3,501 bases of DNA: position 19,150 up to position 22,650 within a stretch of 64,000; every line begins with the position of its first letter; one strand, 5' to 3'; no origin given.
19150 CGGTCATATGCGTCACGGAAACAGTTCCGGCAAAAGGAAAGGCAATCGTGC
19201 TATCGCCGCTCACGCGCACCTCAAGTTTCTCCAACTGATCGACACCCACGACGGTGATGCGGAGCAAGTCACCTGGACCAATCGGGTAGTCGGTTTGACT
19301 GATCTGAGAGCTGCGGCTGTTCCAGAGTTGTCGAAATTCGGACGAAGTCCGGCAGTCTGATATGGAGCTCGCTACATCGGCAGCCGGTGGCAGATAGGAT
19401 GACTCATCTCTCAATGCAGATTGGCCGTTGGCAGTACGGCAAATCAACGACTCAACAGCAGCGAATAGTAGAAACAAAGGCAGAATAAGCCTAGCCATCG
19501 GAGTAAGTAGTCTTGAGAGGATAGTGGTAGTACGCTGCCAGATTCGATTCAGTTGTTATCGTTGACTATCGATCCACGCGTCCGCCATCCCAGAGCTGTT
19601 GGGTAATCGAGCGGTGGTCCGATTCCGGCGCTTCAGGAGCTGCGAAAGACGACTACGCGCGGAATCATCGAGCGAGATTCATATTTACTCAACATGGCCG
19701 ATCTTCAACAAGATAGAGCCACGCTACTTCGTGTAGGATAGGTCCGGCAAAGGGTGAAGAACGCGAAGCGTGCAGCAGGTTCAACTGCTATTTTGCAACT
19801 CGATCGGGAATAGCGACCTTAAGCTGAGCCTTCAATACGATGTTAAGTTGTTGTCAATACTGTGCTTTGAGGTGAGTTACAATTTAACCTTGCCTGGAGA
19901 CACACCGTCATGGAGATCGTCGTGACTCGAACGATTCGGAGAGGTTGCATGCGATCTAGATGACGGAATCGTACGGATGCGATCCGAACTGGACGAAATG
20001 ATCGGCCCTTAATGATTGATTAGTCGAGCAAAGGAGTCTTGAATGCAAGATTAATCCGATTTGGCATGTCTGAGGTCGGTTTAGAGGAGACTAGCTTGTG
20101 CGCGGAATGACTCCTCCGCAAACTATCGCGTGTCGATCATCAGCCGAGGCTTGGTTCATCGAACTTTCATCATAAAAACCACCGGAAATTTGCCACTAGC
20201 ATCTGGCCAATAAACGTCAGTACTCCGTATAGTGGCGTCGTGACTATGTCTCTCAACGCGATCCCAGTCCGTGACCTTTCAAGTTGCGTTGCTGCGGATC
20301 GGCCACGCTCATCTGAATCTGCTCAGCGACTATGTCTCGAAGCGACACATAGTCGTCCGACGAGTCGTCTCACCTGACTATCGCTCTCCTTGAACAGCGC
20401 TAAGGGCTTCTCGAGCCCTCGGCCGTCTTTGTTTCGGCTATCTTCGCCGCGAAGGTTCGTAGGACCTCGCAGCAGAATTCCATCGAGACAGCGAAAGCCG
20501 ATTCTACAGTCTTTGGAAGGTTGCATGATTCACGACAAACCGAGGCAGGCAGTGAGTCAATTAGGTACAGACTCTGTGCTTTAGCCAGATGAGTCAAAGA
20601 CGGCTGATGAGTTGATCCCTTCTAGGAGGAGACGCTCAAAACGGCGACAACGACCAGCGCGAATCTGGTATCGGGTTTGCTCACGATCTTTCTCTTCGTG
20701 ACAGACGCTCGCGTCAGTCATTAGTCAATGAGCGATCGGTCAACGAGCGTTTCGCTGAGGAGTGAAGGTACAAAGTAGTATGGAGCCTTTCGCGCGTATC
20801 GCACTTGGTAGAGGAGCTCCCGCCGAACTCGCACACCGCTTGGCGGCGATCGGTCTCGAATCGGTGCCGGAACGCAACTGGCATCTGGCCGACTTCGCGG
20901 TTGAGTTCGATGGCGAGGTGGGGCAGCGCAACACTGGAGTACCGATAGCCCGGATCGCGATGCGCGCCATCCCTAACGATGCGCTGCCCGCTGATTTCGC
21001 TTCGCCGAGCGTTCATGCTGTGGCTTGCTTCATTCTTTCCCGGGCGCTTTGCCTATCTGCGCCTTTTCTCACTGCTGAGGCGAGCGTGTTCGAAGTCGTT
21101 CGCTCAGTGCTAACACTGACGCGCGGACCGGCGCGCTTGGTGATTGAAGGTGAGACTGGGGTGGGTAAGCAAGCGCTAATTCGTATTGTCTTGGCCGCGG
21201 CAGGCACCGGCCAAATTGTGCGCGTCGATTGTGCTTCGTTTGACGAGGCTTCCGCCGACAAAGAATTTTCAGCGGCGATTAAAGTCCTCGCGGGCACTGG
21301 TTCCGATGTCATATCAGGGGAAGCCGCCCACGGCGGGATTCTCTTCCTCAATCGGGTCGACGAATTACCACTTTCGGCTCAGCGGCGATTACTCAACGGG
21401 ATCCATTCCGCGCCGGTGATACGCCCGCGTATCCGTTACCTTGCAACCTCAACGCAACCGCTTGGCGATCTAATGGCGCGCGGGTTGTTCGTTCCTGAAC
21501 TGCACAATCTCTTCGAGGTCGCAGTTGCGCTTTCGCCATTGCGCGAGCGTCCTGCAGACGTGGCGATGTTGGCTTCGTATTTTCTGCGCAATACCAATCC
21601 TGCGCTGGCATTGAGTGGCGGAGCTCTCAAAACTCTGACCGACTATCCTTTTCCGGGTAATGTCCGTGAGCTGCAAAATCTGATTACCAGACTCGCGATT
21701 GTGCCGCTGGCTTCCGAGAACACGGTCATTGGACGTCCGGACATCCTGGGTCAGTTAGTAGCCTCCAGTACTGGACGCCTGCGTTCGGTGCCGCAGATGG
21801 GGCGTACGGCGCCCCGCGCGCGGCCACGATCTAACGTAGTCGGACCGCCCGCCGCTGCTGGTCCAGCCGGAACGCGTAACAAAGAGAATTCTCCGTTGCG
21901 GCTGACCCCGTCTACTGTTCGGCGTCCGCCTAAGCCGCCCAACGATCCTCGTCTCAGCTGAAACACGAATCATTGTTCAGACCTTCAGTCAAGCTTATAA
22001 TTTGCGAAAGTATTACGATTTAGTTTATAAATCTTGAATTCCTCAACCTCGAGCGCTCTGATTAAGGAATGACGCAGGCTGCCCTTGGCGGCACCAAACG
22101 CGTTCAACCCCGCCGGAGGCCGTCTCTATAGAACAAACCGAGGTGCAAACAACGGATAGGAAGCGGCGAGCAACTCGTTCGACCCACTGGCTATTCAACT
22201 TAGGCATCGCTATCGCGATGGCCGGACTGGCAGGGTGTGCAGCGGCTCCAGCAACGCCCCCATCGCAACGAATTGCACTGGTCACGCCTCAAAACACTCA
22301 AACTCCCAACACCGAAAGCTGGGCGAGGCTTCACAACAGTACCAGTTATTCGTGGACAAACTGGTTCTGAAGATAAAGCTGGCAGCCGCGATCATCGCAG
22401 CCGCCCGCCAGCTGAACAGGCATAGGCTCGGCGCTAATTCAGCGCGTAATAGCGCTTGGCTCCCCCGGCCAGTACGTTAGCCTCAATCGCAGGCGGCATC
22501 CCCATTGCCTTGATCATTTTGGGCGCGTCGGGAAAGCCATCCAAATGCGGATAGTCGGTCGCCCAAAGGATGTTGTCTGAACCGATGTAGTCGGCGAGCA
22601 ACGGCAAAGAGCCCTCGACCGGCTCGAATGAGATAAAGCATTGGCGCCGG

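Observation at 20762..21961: Degenerate sigma54-activator-like AAA+ protein (no GAFTGA, no HTH, no receiver) divergently paired with the EPS operon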

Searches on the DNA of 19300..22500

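Call 37: search_rna_families(source=window, start=19300, end=22500, threshold=evalue, max_evalue=1)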
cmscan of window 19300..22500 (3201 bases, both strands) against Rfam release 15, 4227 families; matches with E-value up to 1: 0.
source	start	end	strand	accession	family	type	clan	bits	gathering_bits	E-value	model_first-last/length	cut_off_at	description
